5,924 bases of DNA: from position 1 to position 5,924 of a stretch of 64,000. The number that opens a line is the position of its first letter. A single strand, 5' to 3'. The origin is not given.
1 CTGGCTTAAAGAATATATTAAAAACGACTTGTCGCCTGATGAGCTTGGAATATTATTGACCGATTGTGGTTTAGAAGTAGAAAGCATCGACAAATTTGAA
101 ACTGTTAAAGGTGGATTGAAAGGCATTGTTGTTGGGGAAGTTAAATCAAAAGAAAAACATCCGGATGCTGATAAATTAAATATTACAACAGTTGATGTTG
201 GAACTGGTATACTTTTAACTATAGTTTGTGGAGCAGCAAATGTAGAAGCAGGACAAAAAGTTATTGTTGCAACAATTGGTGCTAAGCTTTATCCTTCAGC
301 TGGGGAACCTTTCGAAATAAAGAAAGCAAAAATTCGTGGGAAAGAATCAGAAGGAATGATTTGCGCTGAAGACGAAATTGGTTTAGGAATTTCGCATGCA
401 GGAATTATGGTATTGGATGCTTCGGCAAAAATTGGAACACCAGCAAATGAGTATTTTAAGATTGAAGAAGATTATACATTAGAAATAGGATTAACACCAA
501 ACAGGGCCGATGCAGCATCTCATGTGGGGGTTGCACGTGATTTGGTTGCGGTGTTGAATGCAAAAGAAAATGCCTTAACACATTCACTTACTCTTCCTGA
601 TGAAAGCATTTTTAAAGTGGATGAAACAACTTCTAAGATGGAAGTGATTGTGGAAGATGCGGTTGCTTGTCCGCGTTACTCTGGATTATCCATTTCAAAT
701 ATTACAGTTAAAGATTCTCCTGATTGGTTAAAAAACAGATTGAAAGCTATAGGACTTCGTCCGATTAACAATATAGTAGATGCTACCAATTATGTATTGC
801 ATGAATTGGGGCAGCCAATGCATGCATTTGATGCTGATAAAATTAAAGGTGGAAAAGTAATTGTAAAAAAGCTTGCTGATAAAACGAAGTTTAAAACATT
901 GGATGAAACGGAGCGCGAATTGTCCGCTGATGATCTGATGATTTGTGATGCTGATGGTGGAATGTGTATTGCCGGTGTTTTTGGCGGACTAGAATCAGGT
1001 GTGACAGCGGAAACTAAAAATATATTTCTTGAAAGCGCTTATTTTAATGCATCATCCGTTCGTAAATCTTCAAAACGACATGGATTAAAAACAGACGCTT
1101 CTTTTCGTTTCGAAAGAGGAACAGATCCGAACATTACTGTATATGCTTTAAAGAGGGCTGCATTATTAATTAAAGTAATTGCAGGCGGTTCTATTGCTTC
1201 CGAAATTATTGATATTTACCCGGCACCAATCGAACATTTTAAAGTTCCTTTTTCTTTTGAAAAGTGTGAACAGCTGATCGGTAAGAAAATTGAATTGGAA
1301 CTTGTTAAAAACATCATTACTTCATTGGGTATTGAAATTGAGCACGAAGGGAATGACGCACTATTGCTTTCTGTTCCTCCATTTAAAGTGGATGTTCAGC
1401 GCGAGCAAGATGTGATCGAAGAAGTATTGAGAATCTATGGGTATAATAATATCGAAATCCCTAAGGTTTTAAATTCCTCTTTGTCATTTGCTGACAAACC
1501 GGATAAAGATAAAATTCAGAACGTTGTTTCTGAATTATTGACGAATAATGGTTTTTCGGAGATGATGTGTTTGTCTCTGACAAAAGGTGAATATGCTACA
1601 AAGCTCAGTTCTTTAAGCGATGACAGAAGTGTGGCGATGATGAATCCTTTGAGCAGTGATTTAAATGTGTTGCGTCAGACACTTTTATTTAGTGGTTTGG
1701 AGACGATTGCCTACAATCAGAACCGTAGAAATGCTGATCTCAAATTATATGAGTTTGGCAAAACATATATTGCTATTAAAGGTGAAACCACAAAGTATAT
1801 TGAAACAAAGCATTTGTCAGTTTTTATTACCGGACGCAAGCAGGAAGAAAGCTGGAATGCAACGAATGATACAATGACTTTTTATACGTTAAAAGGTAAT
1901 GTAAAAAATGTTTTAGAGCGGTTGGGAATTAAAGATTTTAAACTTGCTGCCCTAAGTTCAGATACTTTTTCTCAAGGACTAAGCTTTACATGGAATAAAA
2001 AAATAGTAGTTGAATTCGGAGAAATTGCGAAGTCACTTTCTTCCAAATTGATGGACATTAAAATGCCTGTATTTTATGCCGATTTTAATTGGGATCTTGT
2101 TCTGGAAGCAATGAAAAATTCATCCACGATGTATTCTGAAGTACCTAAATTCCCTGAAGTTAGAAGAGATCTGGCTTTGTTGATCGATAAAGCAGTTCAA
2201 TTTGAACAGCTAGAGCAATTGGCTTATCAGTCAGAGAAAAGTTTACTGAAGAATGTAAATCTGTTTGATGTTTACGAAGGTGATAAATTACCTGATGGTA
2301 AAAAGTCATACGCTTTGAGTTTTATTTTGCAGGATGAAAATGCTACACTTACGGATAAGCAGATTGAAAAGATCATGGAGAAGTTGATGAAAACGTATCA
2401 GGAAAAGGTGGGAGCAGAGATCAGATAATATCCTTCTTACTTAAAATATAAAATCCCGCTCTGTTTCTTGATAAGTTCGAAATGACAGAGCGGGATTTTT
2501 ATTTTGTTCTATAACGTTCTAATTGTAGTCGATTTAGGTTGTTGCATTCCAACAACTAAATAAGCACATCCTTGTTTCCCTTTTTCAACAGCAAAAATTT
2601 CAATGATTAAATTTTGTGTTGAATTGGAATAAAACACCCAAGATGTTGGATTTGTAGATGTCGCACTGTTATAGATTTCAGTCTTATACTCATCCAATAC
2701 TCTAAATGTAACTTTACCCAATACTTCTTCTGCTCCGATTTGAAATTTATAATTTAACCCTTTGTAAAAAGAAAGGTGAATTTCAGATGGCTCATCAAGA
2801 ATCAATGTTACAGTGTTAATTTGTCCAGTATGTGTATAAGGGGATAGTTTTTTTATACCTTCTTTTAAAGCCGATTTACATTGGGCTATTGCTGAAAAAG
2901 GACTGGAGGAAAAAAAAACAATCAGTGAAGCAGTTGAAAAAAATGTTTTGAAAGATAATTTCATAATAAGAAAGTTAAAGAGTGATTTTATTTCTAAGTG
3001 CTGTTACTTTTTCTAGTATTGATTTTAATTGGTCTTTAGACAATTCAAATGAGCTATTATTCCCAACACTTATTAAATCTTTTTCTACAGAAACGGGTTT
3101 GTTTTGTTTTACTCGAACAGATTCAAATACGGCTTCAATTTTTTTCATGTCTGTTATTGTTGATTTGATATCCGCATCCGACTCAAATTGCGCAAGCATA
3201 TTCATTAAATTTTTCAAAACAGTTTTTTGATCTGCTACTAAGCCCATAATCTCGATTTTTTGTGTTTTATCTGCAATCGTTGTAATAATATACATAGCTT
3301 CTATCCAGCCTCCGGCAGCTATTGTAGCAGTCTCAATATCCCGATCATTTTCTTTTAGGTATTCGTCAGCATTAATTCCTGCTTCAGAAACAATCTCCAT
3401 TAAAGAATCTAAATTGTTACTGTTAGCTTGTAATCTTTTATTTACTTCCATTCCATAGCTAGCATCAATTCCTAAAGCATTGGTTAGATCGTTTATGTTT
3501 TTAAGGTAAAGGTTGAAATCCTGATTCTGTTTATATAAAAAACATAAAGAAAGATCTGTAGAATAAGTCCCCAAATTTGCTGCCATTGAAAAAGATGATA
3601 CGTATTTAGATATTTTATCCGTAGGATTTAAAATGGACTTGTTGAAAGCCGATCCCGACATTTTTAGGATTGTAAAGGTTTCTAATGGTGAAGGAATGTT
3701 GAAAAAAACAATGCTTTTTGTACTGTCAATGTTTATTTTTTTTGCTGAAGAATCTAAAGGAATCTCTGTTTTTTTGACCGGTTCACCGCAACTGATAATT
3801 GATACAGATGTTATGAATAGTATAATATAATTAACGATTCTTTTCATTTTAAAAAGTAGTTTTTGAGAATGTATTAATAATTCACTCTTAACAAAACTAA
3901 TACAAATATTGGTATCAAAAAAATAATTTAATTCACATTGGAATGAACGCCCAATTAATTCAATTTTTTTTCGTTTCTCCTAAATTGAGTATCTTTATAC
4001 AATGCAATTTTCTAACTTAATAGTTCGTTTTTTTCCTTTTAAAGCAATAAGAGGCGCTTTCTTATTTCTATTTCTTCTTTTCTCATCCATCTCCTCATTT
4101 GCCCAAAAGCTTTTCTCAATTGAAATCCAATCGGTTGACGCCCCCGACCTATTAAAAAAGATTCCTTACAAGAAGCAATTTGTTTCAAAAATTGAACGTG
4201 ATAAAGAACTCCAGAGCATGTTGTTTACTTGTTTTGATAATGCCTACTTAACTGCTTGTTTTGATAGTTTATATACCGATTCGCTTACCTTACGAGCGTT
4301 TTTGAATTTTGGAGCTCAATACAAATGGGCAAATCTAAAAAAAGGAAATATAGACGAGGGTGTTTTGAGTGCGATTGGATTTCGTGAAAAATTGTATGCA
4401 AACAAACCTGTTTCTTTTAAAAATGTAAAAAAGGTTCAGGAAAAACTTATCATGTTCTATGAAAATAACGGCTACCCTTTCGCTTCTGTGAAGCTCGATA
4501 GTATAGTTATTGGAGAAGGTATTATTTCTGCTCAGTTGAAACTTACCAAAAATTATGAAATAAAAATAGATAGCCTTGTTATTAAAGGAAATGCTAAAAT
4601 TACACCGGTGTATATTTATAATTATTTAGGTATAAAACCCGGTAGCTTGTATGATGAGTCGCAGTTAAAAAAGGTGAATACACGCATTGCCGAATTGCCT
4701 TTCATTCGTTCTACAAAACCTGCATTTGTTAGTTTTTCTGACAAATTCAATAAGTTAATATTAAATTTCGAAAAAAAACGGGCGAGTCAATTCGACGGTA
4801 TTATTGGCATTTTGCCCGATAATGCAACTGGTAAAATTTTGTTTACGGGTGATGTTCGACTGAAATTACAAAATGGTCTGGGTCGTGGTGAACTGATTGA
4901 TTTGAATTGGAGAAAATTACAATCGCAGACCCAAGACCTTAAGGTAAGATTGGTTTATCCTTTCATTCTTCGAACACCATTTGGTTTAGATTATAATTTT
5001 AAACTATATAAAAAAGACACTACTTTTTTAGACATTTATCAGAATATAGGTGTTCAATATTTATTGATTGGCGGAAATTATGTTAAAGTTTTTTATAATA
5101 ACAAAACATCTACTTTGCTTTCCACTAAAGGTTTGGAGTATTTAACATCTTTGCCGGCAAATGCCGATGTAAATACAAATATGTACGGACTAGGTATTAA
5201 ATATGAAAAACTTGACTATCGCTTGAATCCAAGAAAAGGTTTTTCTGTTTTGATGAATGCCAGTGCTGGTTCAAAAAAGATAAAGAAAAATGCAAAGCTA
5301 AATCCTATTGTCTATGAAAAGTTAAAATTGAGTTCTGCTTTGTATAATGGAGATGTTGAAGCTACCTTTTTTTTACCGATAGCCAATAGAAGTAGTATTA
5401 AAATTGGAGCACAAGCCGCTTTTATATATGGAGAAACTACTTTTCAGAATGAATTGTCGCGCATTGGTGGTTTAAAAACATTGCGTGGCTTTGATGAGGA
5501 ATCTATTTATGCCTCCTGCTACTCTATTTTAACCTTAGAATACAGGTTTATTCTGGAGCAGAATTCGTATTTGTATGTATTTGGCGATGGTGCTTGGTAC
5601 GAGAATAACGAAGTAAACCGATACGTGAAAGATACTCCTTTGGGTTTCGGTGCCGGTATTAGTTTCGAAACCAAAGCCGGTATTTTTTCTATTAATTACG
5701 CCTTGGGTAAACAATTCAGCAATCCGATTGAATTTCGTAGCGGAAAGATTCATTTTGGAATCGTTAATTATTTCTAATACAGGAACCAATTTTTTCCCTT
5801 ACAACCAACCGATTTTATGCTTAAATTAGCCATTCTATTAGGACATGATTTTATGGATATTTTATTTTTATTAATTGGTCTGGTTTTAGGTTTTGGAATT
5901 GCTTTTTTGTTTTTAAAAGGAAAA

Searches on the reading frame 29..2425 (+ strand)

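Call 45: search_protein_families(library=pfam, proteins=[window:29-2425:+], max_evalue=0.00001)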
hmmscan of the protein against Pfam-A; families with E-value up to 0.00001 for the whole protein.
window:29-2425:+ (799 aa): 5 families
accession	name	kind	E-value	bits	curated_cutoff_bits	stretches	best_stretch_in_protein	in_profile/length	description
PF03483.22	B3_4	-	5.8e-69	231.6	29.3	1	213-386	1-174/174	B3/4 domain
PF17759.6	tRNA_synthFbeta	-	3.7e-43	147.9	22.4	1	478-688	2-214/214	Phenylalanyl tRNA synthetase beta chain CLM domain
PF03147.19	FDX-ACB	-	2.2e-30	105.4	31.1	1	706-799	1-94/94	Ferredoxin-fold anticodon binding domain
PF01588.26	tRNA_bind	-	1.9e-21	76.4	27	1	33-137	1-95/96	Putative tRNA binding domain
PF03484.21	B5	-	7.2e-19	68.2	28.6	1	407-472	2-67/67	tRNA synthetase B5 domain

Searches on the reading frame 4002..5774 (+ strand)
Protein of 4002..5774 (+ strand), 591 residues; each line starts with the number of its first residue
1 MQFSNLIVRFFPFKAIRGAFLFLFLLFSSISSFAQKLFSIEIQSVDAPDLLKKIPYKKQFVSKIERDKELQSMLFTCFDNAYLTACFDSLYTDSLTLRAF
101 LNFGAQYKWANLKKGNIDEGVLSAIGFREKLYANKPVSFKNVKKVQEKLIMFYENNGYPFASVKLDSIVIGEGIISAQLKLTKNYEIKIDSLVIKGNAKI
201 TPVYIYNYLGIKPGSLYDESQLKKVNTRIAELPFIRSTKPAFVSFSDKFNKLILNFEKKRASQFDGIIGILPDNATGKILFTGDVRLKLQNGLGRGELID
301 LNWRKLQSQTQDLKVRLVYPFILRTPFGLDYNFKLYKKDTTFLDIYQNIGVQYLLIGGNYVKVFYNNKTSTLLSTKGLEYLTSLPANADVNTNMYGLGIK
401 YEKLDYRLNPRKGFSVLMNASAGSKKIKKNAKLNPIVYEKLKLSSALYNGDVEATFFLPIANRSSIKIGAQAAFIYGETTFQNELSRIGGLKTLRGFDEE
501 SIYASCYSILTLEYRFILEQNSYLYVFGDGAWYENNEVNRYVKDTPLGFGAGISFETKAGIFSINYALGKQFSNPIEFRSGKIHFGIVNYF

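Call 45: search_protein_families(library=pfam, proteins=[window:4002-5774:+], max_evalue=0.00001)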
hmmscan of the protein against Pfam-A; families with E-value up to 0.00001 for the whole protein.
window:4002-5774:+ (591 aa): 2 families
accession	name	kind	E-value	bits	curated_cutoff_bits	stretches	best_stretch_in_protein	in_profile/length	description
PF01103.29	Omp85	-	2.2e-08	34.4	24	1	291-587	1-321/325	Omp85 superfamily domain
PF07244.20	POTRA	-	2.8e-08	34.8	21.3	0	188-236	2-54/79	Surface antigen variable number repeat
